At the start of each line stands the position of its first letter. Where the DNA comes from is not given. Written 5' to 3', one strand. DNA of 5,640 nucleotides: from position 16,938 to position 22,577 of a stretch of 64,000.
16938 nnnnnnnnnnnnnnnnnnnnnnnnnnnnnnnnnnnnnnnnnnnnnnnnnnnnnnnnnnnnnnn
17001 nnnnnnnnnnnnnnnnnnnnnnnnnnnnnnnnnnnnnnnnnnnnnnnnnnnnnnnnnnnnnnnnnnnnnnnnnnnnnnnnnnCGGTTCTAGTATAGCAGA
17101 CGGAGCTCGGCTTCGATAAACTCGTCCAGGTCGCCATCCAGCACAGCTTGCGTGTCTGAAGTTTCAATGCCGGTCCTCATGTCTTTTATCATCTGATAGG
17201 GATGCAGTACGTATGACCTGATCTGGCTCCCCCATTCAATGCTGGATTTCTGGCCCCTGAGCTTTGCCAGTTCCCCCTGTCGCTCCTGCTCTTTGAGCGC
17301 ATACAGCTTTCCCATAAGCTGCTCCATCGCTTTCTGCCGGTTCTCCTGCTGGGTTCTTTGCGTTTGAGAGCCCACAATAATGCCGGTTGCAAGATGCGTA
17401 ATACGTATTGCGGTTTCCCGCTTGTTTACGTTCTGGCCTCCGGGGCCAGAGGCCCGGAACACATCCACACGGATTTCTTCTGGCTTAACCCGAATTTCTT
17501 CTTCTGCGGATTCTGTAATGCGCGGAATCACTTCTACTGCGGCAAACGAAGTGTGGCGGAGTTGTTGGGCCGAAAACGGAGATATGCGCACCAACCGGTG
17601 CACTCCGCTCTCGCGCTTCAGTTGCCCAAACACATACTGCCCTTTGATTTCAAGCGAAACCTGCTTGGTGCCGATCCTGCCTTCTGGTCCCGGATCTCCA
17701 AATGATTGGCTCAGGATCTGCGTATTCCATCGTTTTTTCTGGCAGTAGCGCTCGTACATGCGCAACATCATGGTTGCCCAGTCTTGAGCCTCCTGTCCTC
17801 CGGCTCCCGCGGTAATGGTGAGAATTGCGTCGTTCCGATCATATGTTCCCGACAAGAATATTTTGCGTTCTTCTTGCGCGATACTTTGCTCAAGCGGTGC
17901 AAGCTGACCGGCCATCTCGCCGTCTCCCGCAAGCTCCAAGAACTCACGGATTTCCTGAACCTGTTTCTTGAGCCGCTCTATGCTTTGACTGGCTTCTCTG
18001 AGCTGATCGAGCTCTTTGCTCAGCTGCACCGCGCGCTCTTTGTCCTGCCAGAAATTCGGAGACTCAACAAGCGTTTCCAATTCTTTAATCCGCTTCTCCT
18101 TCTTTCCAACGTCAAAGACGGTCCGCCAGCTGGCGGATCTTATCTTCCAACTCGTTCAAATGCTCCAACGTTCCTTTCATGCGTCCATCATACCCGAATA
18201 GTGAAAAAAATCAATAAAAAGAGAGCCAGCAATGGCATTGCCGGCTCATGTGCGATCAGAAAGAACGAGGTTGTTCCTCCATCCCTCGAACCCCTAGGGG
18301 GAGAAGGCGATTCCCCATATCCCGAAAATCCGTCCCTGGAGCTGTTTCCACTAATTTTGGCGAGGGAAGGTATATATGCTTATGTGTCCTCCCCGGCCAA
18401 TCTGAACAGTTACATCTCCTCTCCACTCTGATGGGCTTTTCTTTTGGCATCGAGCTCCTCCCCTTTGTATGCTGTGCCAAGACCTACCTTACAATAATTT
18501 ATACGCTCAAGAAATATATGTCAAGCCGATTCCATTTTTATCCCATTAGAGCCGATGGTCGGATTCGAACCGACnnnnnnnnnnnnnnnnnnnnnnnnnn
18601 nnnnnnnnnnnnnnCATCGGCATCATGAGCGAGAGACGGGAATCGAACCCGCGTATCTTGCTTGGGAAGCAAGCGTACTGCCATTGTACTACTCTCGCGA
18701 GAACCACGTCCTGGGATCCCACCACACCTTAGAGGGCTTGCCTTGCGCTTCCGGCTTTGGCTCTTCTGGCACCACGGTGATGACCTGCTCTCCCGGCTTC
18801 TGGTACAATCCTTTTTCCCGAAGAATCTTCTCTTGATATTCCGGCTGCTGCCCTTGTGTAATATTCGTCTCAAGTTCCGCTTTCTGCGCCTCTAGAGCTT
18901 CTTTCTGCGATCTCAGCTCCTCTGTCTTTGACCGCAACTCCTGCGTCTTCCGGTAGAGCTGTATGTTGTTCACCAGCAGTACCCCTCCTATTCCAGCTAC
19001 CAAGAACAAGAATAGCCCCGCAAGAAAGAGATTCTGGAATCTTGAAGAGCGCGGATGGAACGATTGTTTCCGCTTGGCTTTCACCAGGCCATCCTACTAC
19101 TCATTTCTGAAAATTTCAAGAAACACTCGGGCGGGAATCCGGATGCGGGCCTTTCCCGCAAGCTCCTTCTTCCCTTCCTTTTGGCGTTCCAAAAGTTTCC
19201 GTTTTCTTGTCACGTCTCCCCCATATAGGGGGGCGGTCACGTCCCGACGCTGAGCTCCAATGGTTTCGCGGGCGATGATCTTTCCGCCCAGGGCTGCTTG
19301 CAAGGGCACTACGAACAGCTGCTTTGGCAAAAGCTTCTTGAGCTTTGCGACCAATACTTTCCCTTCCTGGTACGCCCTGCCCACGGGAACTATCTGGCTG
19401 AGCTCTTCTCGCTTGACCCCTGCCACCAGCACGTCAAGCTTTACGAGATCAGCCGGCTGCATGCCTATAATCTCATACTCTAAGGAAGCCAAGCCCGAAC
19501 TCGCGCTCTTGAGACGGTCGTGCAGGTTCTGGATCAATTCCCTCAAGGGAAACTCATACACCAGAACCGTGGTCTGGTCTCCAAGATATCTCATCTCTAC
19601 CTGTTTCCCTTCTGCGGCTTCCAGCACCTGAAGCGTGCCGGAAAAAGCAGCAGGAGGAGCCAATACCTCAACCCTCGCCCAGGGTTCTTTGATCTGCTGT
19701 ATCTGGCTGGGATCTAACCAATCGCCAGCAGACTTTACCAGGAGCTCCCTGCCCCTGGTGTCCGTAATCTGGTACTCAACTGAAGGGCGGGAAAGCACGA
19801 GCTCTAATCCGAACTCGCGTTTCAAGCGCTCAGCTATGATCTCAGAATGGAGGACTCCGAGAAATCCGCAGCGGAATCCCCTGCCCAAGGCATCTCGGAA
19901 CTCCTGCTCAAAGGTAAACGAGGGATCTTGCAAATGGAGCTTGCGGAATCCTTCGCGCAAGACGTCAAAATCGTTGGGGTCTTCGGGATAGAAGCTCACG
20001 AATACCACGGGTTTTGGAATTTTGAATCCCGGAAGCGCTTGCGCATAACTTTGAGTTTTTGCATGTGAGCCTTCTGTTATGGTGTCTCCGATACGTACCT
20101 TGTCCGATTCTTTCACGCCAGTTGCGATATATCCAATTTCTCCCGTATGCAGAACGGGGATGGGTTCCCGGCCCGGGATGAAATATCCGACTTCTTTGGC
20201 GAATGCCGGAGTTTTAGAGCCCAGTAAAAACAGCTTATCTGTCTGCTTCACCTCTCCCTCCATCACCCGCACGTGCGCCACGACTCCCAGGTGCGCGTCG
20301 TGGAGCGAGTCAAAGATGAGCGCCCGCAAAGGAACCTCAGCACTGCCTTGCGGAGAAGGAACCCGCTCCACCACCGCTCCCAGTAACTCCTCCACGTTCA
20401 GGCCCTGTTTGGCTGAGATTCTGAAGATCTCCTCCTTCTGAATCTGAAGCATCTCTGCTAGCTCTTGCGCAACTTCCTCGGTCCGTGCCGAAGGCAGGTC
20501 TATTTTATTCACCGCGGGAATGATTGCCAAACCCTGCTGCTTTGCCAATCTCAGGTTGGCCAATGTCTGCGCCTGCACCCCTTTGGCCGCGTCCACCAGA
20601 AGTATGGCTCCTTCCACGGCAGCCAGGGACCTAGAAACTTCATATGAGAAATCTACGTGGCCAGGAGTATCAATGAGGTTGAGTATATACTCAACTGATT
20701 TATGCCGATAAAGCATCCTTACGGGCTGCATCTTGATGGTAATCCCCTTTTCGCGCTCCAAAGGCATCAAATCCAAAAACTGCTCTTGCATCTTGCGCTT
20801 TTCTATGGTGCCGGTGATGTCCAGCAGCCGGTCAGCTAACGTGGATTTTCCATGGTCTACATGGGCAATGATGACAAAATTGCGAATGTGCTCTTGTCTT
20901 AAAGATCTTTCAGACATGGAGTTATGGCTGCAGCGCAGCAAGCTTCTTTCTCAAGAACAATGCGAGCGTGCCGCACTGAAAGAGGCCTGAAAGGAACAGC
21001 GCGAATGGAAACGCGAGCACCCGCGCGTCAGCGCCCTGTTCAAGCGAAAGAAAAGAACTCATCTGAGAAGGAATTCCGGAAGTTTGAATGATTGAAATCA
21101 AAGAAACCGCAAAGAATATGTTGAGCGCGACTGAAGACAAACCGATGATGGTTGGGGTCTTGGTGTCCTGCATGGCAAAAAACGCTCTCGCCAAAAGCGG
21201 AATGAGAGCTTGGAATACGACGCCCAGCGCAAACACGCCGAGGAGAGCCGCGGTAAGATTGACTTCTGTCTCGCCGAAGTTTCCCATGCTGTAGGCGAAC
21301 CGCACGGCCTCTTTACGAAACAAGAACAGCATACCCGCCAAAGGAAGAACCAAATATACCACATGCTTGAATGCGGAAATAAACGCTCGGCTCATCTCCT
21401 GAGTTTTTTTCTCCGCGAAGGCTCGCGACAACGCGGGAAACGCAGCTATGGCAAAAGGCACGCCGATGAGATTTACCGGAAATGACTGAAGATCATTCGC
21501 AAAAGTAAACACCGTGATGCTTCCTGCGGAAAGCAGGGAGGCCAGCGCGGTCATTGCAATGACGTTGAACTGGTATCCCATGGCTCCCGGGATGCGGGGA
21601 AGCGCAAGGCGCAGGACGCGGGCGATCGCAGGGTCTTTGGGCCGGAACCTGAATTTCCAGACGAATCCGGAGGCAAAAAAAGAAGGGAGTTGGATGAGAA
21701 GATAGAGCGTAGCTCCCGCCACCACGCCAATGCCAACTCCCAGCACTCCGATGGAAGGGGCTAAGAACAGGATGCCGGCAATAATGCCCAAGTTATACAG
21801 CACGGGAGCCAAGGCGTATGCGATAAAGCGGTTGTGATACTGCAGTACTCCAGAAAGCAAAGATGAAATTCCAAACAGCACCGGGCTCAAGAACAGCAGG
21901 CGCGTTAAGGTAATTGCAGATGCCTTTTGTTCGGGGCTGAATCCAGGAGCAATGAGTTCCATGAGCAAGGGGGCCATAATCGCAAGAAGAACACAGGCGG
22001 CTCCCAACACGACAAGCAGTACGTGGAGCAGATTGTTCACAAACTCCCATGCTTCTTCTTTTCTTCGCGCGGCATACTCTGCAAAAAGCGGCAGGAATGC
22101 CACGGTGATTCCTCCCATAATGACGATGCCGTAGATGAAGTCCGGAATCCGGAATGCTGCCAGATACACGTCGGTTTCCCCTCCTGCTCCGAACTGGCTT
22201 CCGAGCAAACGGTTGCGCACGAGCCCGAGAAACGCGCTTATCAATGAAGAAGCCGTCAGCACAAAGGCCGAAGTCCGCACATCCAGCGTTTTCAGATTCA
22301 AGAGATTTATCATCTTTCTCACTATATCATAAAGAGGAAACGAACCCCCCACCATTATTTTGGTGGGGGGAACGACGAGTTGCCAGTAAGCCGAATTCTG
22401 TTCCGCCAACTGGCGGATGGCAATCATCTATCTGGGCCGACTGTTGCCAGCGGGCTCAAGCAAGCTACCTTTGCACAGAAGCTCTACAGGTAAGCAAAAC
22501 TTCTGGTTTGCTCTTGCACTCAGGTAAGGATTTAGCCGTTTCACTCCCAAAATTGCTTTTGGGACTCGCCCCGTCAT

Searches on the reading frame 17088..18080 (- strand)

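Call 51: search_protein_families(library=pfam, proteins=[window:17088-18080:-], max_evalue=0.00001)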
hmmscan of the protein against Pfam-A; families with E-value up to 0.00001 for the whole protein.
window:17088-18080:- (330 aa): 2 families
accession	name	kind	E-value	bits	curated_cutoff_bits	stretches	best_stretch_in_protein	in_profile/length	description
PF03462.23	PCRF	-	2.1e-49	168.4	24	1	2-182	9-194/194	PCRF domain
PF00472.26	RF-1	-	9e-36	122.8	35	1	194-302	3-116/116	RF-1 domain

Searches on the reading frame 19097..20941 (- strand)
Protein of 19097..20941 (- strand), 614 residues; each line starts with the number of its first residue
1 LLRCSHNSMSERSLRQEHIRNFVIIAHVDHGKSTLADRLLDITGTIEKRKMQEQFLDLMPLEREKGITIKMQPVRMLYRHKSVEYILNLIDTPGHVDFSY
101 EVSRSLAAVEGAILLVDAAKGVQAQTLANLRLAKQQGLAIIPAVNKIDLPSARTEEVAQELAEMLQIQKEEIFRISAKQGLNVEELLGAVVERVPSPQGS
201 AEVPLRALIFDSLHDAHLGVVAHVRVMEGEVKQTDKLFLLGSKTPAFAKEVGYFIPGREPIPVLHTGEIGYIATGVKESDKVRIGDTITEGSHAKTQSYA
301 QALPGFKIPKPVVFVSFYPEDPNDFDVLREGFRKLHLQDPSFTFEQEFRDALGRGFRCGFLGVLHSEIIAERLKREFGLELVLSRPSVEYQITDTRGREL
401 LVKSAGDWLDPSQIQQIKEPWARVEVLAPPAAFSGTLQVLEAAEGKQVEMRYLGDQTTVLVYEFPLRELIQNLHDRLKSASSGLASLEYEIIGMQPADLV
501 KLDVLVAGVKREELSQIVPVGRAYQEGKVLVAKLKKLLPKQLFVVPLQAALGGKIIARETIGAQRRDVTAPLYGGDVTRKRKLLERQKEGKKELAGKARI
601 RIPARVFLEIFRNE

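Call 51: search_protein_families(library=pfam, proteins=[window:19097-20941:-], max_evalue=0.00001)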
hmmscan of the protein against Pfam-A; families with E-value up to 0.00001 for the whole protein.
window:19097-20941:- (614 aa): 5 families
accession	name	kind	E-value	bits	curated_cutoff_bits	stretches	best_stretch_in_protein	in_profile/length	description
PF00009.33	GTP_EFTU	-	2.7e-56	190.6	26.5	1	18-196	2-188/188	Elongation factor Tu GTP binding domain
PF06421.17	LepA_C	-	5.3e-34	117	29.7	1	510-611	5-106/107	GTP-binding protein LepA C-terminus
PF00679.30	EFG_C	-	3.8e-14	52.9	27.9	1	417-503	2-87/89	Elongation factor G C-terminus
PF14492.12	EFG_III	-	4.4e-08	33.5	27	1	308-383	1-73/75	Elongation Factor G, domain III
PF03144.31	GTP_EFTU_D2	-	1.2e-06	29.2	30.3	1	219-289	1-73/73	Elongation factor Tu domain 2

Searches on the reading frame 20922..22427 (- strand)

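Call 51: search_protein_families(library=pfam, proteins=[window:20922-22427:-], max_evalue=0.00001)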
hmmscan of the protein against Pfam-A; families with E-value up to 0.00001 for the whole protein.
window:20922-22427:- (501 aa): 2 families
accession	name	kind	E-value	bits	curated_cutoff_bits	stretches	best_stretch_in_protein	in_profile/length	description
PF03023.19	MurJ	-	5.5e-77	259.7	27.4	1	78-453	4-381/451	Lipid II flippase MurJ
PF01554.23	MatE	-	4.9e-08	33.3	24.9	1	290-440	14-159/161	MatE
